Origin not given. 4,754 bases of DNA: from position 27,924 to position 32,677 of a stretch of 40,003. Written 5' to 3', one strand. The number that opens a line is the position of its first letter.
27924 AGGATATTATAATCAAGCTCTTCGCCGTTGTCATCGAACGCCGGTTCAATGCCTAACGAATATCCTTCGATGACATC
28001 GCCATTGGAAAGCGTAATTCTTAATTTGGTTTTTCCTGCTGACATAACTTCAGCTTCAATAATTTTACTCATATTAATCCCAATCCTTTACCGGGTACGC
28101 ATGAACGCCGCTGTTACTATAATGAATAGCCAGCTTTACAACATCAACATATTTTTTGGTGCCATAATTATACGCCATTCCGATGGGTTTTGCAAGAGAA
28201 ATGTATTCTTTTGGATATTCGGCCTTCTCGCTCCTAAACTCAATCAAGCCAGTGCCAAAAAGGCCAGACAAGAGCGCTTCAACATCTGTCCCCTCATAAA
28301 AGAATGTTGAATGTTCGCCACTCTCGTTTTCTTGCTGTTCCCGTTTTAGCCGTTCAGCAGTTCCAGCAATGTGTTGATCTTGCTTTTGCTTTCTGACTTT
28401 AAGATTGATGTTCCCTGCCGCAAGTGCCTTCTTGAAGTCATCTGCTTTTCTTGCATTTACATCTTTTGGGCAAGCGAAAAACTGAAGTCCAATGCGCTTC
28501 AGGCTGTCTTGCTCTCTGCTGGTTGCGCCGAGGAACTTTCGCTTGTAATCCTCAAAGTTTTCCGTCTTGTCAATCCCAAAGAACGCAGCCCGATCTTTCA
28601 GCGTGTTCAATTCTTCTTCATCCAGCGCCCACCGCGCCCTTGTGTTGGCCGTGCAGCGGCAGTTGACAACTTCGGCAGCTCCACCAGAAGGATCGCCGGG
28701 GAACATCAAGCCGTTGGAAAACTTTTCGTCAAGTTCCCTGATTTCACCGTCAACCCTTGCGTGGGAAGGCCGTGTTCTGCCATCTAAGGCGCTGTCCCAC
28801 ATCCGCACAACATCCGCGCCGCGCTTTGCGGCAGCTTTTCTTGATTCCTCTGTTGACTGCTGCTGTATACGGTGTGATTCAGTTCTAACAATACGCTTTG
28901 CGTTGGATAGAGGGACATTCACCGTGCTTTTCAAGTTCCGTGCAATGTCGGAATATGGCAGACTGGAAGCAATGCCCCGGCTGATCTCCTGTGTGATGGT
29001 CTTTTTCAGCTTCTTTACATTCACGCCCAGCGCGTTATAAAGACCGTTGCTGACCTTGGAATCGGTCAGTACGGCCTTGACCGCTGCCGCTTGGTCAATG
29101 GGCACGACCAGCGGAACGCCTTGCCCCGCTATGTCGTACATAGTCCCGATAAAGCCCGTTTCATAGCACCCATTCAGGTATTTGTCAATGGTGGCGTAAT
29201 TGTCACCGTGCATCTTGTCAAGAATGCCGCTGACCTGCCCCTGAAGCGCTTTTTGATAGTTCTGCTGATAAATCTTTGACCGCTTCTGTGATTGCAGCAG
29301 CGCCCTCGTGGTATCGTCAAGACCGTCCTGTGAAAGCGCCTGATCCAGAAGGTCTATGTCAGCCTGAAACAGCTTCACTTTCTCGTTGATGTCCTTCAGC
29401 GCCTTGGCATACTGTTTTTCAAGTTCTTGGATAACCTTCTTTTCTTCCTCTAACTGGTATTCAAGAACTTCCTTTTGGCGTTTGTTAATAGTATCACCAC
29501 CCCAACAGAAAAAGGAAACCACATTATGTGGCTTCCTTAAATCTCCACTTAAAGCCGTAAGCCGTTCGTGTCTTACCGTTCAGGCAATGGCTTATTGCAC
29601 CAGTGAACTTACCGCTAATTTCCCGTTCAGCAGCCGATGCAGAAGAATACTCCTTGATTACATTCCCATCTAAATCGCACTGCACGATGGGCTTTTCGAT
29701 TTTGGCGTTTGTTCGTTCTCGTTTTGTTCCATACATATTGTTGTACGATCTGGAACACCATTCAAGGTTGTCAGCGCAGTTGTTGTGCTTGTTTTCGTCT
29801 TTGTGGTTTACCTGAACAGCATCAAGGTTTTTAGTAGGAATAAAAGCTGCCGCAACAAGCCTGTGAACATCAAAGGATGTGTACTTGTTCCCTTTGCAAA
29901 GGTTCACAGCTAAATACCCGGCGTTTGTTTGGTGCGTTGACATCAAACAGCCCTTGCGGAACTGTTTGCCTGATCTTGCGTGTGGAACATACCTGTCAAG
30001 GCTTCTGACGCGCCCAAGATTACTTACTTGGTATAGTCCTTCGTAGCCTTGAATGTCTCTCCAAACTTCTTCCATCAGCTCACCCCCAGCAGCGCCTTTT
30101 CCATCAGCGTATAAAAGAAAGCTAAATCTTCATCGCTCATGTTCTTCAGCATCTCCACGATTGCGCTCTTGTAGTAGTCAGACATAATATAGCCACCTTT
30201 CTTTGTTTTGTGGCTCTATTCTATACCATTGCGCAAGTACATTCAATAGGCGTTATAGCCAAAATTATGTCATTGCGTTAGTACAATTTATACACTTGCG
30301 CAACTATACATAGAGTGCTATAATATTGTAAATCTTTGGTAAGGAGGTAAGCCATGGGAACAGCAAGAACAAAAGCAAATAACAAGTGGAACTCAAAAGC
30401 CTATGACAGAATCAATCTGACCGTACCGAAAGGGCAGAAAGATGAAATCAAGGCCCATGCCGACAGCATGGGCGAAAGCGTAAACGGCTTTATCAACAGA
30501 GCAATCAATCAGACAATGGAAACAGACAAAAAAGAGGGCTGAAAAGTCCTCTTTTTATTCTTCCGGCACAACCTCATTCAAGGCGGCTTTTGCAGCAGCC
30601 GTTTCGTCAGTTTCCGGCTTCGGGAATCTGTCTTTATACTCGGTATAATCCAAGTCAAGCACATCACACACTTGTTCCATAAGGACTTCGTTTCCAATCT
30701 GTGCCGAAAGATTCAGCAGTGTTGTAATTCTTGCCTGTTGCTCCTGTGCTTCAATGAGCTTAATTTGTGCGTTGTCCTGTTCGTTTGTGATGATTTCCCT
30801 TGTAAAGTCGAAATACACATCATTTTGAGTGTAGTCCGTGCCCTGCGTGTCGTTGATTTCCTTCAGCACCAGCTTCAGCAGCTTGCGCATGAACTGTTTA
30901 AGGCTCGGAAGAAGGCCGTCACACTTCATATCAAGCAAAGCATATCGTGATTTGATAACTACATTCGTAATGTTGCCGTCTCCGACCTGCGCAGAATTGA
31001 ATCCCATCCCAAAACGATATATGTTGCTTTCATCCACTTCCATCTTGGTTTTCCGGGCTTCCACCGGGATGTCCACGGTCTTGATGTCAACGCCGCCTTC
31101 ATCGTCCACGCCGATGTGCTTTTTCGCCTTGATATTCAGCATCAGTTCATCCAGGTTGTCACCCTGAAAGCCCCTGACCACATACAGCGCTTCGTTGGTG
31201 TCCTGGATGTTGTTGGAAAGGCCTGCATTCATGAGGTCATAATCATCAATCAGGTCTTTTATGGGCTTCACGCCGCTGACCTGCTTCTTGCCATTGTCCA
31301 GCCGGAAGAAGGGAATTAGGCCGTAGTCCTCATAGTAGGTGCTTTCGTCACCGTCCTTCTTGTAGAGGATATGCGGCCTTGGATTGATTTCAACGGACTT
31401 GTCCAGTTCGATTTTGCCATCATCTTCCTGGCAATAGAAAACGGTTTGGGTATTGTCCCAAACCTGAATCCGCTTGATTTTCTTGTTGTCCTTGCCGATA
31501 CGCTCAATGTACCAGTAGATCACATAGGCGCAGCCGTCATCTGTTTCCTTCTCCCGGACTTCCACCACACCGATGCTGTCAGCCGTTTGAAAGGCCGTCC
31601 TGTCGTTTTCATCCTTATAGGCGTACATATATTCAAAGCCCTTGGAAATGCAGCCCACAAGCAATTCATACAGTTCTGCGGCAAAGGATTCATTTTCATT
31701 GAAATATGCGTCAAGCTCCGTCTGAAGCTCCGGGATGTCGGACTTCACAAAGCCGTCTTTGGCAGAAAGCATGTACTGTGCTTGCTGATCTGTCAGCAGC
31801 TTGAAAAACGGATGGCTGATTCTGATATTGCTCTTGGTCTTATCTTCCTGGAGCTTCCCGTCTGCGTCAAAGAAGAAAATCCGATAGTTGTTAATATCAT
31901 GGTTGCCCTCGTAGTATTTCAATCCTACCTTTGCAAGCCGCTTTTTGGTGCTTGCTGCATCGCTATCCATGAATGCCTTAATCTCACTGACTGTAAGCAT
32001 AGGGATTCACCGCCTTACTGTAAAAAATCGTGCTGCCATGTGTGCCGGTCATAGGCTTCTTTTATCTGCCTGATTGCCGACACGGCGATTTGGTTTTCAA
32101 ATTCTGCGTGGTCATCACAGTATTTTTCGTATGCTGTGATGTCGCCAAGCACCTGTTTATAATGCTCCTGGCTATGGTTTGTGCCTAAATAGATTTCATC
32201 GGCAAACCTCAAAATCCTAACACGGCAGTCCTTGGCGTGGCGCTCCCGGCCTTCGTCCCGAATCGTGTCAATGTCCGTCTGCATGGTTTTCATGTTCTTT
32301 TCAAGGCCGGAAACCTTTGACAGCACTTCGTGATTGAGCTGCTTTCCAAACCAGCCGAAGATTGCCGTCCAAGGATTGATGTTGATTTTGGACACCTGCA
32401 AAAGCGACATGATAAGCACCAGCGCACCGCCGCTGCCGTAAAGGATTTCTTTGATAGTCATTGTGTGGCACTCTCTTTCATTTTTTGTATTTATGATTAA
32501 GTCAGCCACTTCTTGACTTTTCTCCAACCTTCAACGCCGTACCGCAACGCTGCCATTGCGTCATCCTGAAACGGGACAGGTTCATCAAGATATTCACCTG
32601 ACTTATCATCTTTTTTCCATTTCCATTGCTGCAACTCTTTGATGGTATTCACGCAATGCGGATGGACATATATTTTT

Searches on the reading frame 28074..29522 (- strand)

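Call 62: search_protein_families(library=phrogs, proteins=[window:28074-29522:-], max_evalue=0.00001)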
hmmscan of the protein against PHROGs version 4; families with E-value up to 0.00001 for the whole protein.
window:28074-29522:- (482 aa): 16 families
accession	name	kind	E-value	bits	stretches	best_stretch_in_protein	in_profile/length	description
phrog_595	-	head and packaging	2.2e-45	157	1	12-420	4-347/513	head maturation protease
phrog_115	-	head and packaging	1.1e-27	98.5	1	13-343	26-364/665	minor head protein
phrog_2468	-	head and packaging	8.1e-27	95.5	1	170-293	146-270/303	head morphogenesis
phrog_2662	-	head and packaging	1.2e-23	84.6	1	30-293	507-706/717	portal protein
phrog_3517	-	head and packaging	3.5e-23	83.5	1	207-310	234-343/371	head morphogenesis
phrog_859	-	head and packaging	8e-21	75.2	1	194-305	186-299/807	portal protein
phrog_6577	-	unknown function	1.7e-19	70.7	1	69-292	3-226/1066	-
phrog_4728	-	head and packaging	1e-18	68.5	1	11-295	6-299/591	head morphogenesis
phrog_19443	-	head and packaging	1.2e-18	67.9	1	82-294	79-283/579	minor head protein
phrog_2841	-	head and packaging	1.6e-13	51.6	1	91-337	111-350/525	minor head protein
phrog_758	-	head and packaging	2.6e-09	37.8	1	78-266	79-269/326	head morphogenesis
phrog_18477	-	head and packaging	5.9e-09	36.2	1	207-292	205-295/760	head morphogenesis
phrog_324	-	head and packaging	6.8e-09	36.3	1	176-320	206-338/624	head morphogenesis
phrog_21406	-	unknown function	1.7e-07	30.1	1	226-296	277-353/1668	-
phrog_15127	-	head and packaging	2e-07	30.9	1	171-288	132-244/602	head protein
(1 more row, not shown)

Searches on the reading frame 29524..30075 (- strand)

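Call 62: search_protein_families(library=phrogs, proteins=[window:29524-30075:-], max_evalue=0.00001)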
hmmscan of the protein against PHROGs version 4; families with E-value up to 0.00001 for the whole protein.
window:29524-30075:- (183 aa): 7 families
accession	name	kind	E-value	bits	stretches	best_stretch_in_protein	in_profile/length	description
phrog_59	-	DNA, RNA and nucleotide metabolism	1.2e-46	160.9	1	1-178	136-283/423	HNH endonuclease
phrog_1492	-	DNA, RNA and nucleotide metabolism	4.5e-35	122.6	1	1-113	43-156/414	HNH endonuclease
phrog_959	-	DNA, RNA and nucleotide metabolism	1.3e-31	110.2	1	1-126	4-116/138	HNH endonuclease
phrog_99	-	DNA, RNA and nucleotide metabolism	3e-08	34.7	1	47-119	144-208/383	HNH endonuclease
phrog_17657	-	DNA, RNA and nucleotide metabolism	6.5e-07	30.3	1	47-107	99-165/168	HNH endonuclease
phrog_7545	-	DNA, RNA and nucleotide metabolism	1.1e-06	30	1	34-110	47-127/160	HNH endonuclease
phrog_20162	-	DNA, RNA and nucleotide metabolism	6.4e-06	27.5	0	112-181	15-83/88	HNH endonuclease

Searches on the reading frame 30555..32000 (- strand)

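Call 62: search_protein_families(library=phrogs, proteins=[window:30555-32000:-], max_evalue=0.00001)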
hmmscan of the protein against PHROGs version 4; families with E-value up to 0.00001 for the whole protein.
window:30555-32000:- (481 aa): 3 families
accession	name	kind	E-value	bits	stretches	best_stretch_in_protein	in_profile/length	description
phrog_64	-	head and packaging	7.8e-83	279.8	1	2-461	73-508/547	portal protein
phrog_9064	-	head and packaging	1.3e-22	81.5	1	245-413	5-172/228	portal protein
phrog_38367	-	unknown function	1.7e-10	42.1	1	375-458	2-85/131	-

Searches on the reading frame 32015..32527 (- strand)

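Call 62: search_protein_families(library=phrogs, proteins=[window:32015-32527:-], max_evalue=0.00001)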
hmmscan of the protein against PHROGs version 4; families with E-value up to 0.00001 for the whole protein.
window:32015-32527:- (170 aa): 1 family
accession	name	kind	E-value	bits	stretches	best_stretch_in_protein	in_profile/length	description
phrog_37604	-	unknown function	4.4e-39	134.9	1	21-169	27-168/168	-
